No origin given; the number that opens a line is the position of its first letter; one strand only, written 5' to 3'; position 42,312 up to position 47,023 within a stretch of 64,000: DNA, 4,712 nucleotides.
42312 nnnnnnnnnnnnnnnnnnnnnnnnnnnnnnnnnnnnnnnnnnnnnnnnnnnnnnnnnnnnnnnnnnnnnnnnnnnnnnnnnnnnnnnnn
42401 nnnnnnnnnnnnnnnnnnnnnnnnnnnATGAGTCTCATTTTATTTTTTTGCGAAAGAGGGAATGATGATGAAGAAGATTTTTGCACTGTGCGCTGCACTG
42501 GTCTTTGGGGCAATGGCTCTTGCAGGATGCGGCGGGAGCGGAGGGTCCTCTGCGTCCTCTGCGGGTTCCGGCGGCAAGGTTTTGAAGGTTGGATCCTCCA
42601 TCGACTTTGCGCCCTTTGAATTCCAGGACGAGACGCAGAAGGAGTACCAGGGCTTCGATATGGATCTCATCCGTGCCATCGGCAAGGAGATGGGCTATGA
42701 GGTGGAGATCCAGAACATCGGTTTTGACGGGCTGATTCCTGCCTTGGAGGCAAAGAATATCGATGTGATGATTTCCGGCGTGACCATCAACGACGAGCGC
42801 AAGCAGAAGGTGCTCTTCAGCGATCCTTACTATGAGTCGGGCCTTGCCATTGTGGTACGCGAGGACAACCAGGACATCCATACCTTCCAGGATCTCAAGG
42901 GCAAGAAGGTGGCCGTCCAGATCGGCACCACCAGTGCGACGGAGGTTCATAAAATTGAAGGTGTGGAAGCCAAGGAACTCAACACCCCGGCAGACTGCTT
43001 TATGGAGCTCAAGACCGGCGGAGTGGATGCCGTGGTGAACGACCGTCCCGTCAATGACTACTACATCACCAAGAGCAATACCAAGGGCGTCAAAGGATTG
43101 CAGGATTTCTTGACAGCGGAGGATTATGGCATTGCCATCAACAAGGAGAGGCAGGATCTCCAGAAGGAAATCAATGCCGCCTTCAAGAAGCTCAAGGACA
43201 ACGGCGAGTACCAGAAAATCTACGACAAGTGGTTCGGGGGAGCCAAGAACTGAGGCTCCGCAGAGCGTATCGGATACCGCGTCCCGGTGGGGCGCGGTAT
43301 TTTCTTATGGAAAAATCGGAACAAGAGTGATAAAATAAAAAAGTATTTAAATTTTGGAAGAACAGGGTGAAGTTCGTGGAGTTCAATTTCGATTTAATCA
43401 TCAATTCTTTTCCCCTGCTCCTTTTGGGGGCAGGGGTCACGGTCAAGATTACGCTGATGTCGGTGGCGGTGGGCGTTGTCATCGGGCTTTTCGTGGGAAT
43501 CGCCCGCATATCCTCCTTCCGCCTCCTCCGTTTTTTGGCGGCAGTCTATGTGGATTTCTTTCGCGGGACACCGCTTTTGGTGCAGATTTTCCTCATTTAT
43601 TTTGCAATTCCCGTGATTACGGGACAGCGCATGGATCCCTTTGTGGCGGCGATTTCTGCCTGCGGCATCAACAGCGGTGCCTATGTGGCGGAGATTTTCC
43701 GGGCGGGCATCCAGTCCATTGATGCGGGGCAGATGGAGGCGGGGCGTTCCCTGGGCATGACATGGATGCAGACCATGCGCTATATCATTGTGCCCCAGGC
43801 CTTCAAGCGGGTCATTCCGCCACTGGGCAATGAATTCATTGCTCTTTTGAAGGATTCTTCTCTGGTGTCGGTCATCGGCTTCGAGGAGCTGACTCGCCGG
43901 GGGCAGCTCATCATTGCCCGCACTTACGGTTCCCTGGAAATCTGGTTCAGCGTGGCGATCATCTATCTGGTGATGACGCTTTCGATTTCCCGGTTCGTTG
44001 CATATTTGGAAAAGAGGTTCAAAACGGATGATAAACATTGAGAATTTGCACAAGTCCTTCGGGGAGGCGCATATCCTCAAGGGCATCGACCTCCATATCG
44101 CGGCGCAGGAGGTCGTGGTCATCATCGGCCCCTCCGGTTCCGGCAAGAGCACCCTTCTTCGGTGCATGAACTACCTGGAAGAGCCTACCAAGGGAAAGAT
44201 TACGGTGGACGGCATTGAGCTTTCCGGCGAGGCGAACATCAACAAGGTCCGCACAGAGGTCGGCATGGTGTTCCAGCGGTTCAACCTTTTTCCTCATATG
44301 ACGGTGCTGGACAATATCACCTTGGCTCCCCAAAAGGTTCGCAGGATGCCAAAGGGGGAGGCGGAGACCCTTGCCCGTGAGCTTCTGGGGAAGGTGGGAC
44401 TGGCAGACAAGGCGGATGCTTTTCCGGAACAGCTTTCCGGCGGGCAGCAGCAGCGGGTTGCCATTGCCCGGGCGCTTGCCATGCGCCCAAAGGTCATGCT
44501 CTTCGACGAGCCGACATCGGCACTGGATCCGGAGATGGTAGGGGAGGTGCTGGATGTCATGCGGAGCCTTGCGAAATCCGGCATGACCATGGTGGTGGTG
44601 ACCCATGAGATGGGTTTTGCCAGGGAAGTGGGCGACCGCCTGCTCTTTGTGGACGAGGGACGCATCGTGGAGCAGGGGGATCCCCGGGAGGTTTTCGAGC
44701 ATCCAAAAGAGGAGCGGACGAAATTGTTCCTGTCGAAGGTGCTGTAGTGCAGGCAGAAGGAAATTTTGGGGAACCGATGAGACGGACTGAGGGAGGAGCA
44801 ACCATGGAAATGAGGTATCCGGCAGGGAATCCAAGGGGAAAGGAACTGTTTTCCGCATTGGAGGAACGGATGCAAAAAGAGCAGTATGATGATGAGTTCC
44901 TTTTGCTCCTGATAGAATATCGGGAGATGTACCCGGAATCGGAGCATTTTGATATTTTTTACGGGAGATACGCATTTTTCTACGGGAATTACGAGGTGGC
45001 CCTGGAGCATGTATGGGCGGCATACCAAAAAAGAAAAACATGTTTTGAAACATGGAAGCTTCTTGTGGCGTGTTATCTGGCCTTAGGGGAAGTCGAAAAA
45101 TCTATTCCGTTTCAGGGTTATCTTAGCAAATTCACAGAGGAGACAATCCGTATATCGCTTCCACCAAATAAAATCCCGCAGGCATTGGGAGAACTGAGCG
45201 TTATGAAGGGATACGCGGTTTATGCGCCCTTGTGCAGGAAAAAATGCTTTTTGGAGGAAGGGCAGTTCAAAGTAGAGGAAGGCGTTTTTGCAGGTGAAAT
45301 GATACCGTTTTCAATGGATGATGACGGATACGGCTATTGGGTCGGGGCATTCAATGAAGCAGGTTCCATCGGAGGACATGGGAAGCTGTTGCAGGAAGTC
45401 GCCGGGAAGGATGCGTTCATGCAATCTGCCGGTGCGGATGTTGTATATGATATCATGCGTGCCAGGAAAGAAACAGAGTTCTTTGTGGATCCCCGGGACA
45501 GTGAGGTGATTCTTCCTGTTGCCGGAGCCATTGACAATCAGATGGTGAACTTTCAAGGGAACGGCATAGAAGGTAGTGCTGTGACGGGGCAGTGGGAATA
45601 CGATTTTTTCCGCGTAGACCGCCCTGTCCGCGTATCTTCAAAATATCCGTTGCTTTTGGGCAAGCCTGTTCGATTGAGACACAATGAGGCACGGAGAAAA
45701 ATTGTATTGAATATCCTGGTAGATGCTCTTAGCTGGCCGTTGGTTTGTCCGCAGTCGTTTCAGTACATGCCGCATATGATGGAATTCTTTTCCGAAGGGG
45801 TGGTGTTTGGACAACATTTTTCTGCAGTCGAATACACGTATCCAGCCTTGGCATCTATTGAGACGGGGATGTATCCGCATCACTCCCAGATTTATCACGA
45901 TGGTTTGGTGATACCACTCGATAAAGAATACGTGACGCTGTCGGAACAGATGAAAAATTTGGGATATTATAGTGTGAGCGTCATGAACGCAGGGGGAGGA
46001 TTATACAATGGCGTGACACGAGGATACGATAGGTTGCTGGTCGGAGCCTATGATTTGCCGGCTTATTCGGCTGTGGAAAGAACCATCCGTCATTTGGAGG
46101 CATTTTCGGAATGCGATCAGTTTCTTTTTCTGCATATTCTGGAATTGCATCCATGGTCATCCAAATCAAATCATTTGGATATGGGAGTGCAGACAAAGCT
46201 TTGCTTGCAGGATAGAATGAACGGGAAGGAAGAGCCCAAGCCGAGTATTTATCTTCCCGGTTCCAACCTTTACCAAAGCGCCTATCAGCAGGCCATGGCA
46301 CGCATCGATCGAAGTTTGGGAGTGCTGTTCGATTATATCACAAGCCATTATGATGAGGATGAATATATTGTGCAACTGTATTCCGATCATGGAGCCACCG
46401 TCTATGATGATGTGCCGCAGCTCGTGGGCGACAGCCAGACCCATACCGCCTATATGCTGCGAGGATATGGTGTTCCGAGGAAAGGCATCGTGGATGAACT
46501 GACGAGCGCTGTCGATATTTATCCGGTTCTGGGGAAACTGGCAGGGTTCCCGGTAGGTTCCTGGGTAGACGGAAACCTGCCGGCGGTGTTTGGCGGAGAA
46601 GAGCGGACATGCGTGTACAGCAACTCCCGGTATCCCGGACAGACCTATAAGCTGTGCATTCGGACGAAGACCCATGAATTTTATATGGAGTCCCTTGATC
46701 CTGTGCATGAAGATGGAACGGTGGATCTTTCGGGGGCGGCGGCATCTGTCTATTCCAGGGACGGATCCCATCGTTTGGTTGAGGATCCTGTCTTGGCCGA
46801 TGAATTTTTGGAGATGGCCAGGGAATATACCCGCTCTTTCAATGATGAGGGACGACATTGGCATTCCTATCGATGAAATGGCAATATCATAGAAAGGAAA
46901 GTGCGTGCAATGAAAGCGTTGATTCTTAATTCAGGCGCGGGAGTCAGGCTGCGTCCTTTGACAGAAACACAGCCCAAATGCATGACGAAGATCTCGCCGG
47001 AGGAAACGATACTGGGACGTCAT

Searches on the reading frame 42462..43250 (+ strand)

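Call 12: search_protein_families(library=pfam, proteins=[window:42462-43250:+], max_evalue=0.0001)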
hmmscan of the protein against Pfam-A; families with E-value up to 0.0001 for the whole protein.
window:42462-43250:+ (263 aa): 4 families
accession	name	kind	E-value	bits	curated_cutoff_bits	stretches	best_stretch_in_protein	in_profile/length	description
PF00497.25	SBP_bac_3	-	6.6e-45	152.5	26.4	1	41-259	1-131/132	Bacterial extracellular solute-binding proteins, family 3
PF10613.14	Lig_chan-Glu_bd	-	1.1e-11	45.3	30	1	43-134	5-113/115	Ligated ion channel L-glutamate- and glycine-binding site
PF09084.16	NMT1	-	1.5e-06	28.7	20.5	0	128-201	74-155/216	NMT1/THI5 like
PF12974.12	Phosphonate-bd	-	1.6e-06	28.1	27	1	50-255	4-227/242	ABC transporter, phosphonate, periplasmic substrate-binding protein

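Call 68: search_protein_families(library=ncbifam, proteins=[window:42462-43250:+], max_evalue=0.001)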
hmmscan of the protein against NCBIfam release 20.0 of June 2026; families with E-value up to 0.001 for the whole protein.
window:42462-43250:+ (263 aa): 21 families
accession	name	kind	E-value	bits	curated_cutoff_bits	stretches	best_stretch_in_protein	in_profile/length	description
NF007029.0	PRK09495.1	equivalog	2.9e-63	213.9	303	1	31-260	17-245/248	glutamine ABC transporter substrate-binding protein GlnH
TIGR01096.1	3A0103s03R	subfamily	1.6e-57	194.9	256.35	1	26-258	13-250/250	lysine/arginine/ornithine ABC transporter substrate-binding protein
NF008426.0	PRK11260.1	equivalog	6.4e-45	153.5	312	1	38-259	40-261/266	cystine ABC transporter substrate-binding protein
NF041765.1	ArtJ_Ecoli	equivalog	7.1e-38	130.6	510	1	36-258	18-241/243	arginine ABC transporter substrate-binding protein ArtJ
NF041764.1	ArtI_Ecoli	equivalog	1.4e-36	126.1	522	1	35-258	17-241/243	arginine ABC transporter substrate-binding protein ArtI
NF011583.0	PRK15007.1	subfamily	1.2e-34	119.7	358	1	36-258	18-241/243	arginine ABC transporter substrate-binding protein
NF011965.0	PRK15437.1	equivalog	3.8e-26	92.2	459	1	38-258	25-253/260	histidine ABC transporter substrate-binding protein HisJ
NF011586.0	PRK15010.1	equivalog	3.9e-24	85.6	440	1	29-258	16-253/260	lysine/arginine/ornithine ABC transporter substrate-binding protein ArgT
NF052427.1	StpK7MSMEG_1200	equivalog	2.4e-22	79.1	900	1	41-257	364-584/601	serine/threonine protein kinase StpK7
NF008112.0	PRK10859.1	equivalog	3.1e-19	68.8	354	1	38-261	42-268/483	membrane-bound lytic murein transglycosylase MltF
TIGR02995.1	ectoine_ehuB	equivalog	3.3e-17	62.6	190.9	1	60-257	52-259/275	ectoine/hydroxyectoine ABC transporter substrate-binding protein EhuB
NF008885.0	PRK11917.1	equivalog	1.6e-16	60.6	373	1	34-247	34-249/259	bifunctional adhesin/ABC transporter aspartate/glutamate-binding protein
NF008063.0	PRK10797.1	subfamily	1.8e-15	56.9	375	1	39-258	40-270/302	glutamate/aspartate ABC transporter substrate-binding protein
TIGR04262.1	orph_peri_GRRM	subfamily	5.3e-13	48.8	190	1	40-260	2-230/257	extracellular substrate binding-like orphan protein GrrP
TIGR03870.1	ABC_MoxJ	equivalog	2.5e-08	33.7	258.1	1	58-162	14-121/246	methanol oxidation system protein MoxJ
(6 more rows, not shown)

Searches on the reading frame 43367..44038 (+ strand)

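Call 4: search_protein_families(library=pfam, proteins=[window:43367-44038:+], max_evalue=0.01)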
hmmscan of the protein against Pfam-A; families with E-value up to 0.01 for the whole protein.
window:43367-44038:+ (224 aa): 1 family
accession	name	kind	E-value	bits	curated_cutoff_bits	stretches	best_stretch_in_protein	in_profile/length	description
PF00528.27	BPD_transp_1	-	1.5e-27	97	26.4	1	36-219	1-183/184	Binding-protein-dependent transport system inner membrane component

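Call 68: search_protein_families(library=ncbifam, proteins=[window:43367-44038:+], max_evalue=0.001)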
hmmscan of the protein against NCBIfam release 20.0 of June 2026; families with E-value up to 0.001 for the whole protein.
window:43367-44038:+ (224 aa): 13 families
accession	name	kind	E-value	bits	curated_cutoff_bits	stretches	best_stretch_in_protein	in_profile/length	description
NF007028.0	PRK09494.1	equivalog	6.3e-66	222.3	303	1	4-219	1-217/219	glutamine ABC transporter permease GlnP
NF011680.0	PRK15100.1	equivalog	6.8e-62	209.2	300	1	7-223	4-219/222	cystine ABC transporter permease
TIGR03004.1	ectoine_ehuC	equivalog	8.2e-56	189.2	196.95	1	15-219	4-207/214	ectoine/hydroxyectoine ABC transporter permease subunit EhuC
TIGR03003.1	ectoine_ehuD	equivalog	2e-47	161.8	205.2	1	6-218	1-212/212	ectoine/hydroxyectoine ABC transporter permease subunit EhuD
NF011687.0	PRK15107.1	equivalog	7.3e-40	137.2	318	1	5-217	3-222/224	glutamate/aspartate ABC transporter permease GltK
NF008336.0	PRK11122.1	equivalog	9.5e-33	113.7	248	1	15-217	5-214/222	arginine ABC transporter permease ArtM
NF008337.0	PRK11123.1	equivalog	2.3e-32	112.4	277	2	89-221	101-233/238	arginine ABC transporter permease ArtQ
TIGR01726.1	HEQRo_perm_3TM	subfamily_domain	1.7e-29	102.3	42.2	1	15-113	2-99/99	ABC transporter permease subunit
NF011714.0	PRK15135.1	subfamily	6.1e-29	101.4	319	1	17-220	8-221/228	histidine ABC transporter permease HisQ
NF011651.0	PRK15069.1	subfamily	1.6e-28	99.7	306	1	20-218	21-228/237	histidine ABC transporter permease HisM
TIGR01097.1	PhnE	equivalog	1.9e-10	40.6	216.7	1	12-150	51-185/252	phosphonate ABC transporter, permease protein PhnE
NF008049.0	PRK10782.1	subfamily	5e-10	39.4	212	1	17-189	8-186/217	methionine ABC transporter permease MetI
NF011624.0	PRK15050.1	equivalog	0.00041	19.6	247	1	113-213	182-282/297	2-aminoethylphosphonate ABC transporter permease subunit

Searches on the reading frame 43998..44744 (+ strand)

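Call 4: search_protein_families(library=pfam, proteins=[window:43998-44744:+], max_evalue=0.01)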
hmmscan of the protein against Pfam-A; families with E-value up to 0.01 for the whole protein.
window:43998-44744:+ (249 aa): 20 families
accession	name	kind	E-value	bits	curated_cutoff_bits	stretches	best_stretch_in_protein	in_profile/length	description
PF00005.33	ABC_tran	-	3e-39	135.2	25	1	27-174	1-137/137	ABC transporter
PF13304.12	AAA_21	-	6.5e-13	49.8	27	2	145-205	237-300/304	AAA domain, putative AbiEii toxin, Type IV TA system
PF02463.25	SMC_N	-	1.3e-09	38.3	40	1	36-215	23-208/220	RecF/RecN/SMC N terminal domain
PF09818.15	ABC_ATPase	-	1.9e-06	27.6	23.2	0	37-103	79-143/283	P-loop domain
PF13401.12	AAA_22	-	8.3e-06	26.6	27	1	37-200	5-120/130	AAA domain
PF13555.12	AAA_29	-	2.2e-05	24.6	27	1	30-60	15-45/61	P-loop containing region of AAA domain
PF13191.12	AAA_16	-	3.6e-05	24.8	32.6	1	38-71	25-52/167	AAA ATPase domain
PF13476.12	AAA_23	-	5.3e-05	24.4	27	1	14-59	4-41/201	AAA domain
PF13175.12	AAA_15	-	0.00081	19.5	32.1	1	33-83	18-73/374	AAA ATPase domain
PF25199.1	nSTAND_NTPase5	-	0.0011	19.2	34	1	36-55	40-59/145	Novel STAND NTPase 5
PF20703.3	nSTAND1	-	0.0013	18.9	27.1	1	31-56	27-52/379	Novel STAND NTPase 1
PF13604.12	AAA_30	-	0.0021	18.3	27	0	37-79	18-58/191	AAA domain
PF24389.1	ORC-CDC6-like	-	0.0027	16.9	27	1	35-59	30-54/571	ORC-CDC6-like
PF00437.27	T2SSE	-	0.0031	16.6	24.9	1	36-93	141-201/370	Type II/IV secretion system protein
PF03193.22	RsgA_GTPase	-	0.0037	17.5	30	1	31-58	101-127/174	RsgA GTPase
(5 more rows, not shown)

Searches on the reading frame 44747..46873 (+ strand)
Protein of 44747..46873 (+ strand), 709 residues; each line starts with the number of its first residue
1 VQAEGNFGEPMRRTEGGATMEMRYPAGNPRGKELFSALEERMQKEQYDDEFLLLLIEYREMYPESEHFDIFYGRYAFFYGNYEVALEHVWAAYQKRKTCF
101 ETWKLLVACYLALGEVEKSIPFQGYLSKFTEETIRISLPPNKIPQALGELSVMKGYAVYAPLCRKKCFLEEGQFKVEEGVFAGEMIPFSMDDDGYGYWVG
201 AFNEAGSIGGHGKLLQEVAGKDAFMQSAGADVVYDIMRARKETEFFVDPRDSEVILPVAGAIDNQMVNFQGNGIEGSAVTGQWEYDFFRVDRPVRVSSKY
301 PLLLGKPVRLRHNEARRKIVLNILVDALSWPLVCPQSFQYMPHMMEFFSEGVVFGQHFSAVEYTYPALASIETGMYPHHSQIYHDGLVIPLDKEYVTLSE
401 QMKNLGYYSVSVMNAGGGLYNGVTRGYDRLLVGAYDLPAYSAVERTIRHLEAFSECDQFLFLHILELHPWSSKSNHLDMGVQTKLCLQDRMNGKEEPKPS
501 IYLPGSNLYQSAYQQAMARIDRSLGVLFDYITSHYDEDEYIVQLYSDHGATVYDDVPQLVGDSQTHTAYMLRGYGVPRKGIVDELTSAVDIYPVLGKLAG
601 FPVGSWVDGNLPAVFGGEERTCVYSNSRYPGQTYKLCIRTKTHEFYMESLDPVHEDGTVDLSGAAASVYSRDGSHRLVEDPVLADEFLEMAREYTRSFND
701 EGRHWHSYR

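Call 4: search_protein_families(library=pfam, proteins=[window:44747-46873:+], max_evalue=0.01)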
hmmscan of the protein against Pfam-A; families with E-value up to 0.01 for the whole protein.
window:44747-46873:+ (709 aa): 2 families
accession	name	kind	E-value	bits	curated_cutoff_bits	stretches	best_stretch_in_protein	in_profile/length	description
PF00884.28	Sulfatase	-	1e-21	78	25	1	320-600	3-300/301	Sulfatase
PF01663.27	Phosphodiest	-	3.7e-11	43.7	23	1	320-400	1-79/342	Type I phosphodiesterase / nucleotide pyrophosphatase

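Call 5: search_protein_families(library=ncbifam, proteins=[window:44747-46873:+], max_evalue=0.001)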
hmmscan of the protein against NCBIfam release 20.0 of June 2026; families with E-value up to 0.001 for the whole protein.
window:44747-46873:+ (709 aa): 3 families
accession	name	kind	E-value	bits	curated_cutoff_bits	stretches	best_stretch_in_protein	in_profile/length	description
NF045661.1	HdlasePehA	equivalog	8.4e-11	41.2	900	1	317-409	2-94/506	phosphoric/sulfuric ester hydrolase PehA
NF010322.0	PRK13759.1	equivalog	8.7e-06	24.5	481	0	341-412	32-102/486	arylsulfatase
TIGR03417.1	chol_sulfatase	equivalog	2.9e-05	23.1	433.45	0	318-409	3-95/500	choline-sulfatase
